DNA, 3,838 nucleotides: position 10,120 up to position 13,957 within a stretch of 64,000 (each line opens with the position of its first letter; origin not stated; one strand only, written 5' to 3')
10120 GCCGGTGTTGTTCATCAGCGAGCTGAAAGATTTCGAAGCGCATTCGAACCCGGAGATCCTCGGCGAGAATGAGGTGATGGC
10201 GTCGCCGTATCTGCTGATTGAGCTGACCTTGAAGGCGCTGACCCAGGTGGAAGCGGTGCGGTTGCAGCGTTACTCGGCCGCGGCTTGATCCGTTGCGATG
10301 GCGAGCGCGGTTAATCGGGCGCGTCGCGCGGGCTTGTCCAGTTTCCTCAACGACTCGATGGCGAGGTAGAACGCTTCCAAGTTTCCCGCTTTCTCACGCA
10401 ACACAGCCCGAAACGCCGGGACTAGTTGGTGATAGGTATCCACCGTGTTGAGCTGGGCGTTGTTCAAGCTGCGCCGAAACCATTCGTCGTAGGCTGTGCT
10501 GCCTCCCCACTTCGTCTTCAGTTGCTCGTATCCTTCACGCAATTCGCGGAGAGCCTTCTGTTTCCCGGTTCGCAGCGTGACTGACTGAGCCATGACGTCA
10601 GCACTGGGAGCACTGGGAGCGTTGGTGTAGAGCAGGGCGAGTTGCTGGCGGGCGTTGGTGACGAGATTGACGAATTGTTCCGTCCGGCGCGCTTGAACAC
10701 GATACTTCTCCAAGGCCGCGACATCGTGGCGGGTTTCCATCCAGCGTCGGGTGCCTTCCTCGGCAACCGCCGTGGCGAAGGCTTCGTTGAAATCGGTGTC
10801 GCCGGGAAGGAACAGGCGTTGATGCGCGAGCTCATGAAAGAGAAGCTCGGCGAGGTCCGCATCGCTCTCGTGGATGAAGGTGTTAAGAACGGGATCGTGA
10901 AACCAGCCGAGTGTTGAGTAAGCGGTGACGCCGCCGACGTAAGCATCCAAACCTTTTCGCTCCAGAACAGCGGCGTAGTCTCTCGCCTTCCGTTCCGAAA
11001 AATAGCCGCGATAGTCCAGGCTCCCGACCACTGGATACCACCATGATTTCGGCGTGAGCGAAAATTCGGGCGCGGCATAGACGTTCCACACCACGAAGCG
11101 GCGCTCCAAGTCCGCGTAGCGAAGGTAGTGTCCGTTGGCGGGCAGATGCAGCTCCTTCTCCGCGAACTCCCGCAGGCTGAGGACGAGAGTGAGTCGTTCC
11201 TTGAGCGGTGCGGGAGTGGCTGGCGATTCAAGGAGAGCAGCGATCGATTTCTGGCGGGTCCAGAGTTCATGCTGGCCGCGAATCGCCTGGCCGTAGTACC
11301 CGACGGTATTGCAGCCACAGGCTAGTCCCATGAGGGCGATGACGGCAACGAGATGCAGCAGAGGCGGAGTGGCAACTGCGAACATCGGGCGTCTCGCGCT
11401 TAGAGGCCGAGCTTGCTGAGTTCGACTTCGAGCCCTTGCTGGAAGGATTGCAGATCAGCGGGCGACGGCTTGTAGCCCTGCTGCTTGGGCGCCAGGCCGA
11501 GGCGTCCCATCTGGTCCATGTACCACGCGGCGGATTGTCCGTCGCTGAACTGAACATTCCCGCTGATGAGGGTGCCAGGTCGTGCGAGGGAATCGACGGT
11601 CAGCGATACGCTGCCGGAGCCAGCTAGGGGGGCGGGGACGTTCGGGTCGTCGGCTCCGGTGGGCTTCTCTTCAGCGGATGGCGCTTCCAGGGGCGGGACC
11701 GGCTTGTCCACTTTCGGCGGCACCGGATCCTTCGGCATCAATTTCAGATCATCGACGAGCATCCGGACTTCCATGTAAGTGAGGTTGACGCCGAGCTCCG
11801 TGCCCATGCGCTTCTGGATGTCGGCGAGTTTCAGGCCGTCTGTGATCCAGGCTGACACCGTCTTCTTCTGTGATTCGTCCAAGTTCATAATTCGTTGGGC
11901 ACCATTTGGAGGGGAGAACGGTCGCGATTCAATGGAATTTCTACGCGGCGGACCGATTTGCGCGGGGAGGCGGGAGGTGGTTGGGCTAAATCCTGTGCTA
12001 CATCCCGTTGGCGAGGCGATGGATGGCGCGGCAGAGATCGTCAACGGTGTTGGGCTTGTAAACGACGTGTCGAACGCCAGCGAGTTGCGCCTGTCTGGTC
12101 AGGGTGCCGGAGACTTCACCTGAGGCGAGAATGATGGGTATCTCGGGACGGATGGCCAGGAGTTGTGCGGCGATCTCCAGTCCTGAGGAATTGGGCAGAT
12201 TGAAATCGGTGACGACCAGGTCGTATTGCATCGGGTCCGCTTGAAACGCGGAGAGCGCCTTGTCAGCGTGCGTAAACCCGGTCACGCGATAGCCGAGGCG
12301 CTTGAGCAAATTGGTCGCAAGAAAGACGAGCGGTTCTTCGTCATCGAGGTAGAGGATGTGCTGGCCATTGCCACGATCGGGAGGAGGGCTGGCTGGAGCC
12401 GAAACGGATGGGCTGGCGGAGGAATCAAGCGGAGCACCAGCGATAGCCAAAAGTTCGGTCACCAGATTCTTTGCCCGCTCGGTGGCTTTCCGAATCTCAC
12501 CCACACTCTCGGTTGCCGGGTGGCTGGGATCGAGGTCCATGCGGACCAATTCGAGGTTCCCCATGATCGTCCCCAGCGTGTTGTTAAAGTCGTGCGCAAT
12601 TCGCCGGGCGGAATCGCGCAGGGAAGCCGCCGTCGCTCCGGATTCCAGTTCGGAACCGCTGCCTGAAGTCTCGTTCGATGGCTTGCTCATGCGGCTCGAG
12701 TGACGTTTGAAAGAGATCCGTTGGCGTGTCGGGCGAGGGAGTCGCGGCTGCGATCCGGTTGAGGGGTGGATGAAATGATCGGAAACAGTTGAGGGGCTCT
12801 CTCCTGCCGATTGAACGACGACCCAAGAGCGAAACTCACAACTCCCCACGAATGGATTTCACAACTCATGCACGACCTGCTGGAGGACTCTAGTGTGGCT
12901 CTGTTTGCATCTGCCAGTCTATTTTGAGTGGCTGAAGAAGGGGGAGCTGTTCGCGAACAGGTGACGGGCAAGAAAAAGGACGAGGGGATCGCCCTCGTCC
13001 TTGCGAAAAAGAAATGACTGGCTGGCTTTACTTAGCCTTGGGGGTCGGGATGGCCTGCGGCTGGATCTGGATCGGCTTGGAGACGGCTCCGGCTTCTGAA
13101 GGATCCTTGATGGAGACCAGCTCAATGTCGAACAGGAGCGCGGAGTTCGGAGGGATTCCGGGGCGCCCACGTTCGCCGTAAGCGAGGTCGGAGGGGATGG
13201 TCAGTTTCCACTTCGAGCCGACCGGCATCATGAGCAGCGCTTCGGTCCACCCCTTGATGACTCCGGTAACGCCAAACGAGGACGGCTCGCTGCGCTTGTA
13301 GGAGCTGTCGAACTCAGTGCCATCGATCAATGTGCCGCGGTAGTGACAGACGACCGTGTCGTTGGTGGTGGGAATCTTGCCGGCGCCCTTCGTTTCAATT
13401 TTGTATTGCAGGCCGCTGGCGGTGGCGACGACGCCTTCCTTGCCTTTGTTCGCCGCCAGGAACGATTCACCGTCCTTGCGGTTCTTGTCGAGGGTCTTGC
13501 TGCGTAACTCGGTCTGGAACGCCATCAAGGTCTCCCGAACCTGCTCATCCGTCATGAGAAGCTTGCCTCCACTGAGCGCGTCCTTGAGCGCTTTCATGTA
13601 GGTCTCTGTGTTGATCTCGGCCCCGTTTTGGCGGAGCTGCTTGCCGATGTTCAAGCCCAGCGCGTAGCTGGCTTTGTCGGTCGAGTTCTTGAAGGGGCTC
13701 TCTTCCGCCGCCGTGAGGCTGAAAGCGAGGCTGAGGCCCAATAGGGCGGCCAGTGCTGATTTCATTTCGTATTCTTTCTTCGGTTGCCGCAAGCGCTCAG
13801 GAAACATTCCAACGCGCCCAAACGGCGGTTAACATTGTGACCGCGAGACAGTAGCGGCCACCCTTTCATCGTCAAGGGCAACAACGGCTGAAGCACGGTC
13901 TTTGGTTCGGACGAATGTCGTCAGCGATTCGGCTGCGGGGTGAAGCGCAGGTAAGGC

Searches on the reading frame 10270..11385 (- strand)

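Call 44: search_protein_families(library=pfam, proteins=[window:10270-11385:-], max_evalue=0.0001)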
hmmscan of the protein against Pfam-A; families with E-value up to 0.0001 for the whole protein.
window:10270-11385:- (371 aa): 1 family
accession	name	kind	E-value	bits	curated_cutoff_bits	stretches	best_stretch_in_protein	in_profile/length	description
PF10023.15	Aminopep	-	1.6e-114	383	25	1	29-358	1-322/322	Putative aminopeptidase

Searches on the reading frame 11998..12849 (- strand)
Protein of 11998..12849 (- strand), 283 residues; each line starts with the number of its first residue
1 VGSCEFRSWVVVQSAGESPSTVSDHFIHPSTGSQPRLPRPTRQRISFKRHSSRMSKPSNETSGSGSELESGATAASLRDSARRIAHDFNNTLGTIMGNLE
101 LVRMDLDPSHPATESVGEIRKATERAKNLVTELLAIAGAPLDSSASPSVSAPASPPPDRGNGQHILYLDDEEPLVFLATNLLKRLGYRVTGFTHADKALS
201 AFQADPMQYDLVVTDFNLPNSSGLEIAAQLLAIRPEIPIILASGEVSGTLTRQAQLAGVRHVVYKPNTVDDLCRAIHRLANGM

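Call 45: search_protein_families(library=pfam, proteins=[window:11998-12849:-], max_evalue=0.0001)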
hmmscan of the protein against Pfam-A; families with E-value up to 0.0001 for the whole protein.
window:11998-12849:- (283 aa): 2 families
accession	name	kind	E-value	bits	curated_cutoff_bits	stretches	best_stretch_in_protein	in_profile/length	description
PF00072.30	Response_reg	-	2.3e-16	60.4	30.2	1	165-276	1-110/111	Response regulator receiver domain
PF00512.31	HisKA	-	5.6e-07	29.9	26.9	1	78-136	3-60/66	His Kinase A (phospho-acceptor) domain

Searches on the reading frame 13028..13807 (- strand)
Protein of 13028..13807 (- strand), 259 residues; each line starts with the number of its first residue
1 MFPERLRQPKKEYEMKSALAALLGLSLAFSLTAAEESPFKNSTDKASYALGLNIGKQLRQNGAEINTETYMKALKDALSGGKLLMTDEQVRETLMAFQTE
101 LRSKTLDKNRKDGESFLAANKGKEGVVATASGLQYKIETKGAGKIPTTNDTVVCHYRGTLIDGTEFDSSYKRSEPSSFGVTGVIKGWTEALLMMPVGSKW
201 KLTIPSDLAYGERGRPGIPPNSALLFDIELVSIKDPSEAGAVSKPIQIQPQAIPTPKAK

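Call 45: search_protein_families(library=pfam, proteins=[window:13028-13807:-], max_evalue=0.0001)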
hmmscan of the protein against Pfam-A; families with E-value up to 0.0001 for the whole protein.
window:13028-13807:- (259 aa): 2 families
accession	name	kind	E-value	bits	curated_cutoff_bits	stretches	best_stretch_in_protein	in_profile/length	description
PF00254.34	FKBP_C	-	1e-29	103.1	21.1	1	146-231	5-94/94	FKBP-type peptidyl-prolyl cis-trans isomerase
PF01346.23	FKBP_N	-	2.8e-27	95.8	22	1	44-137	2-97/97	Domain amino terminal to FKBP-type peptidyl-prolyl isomerase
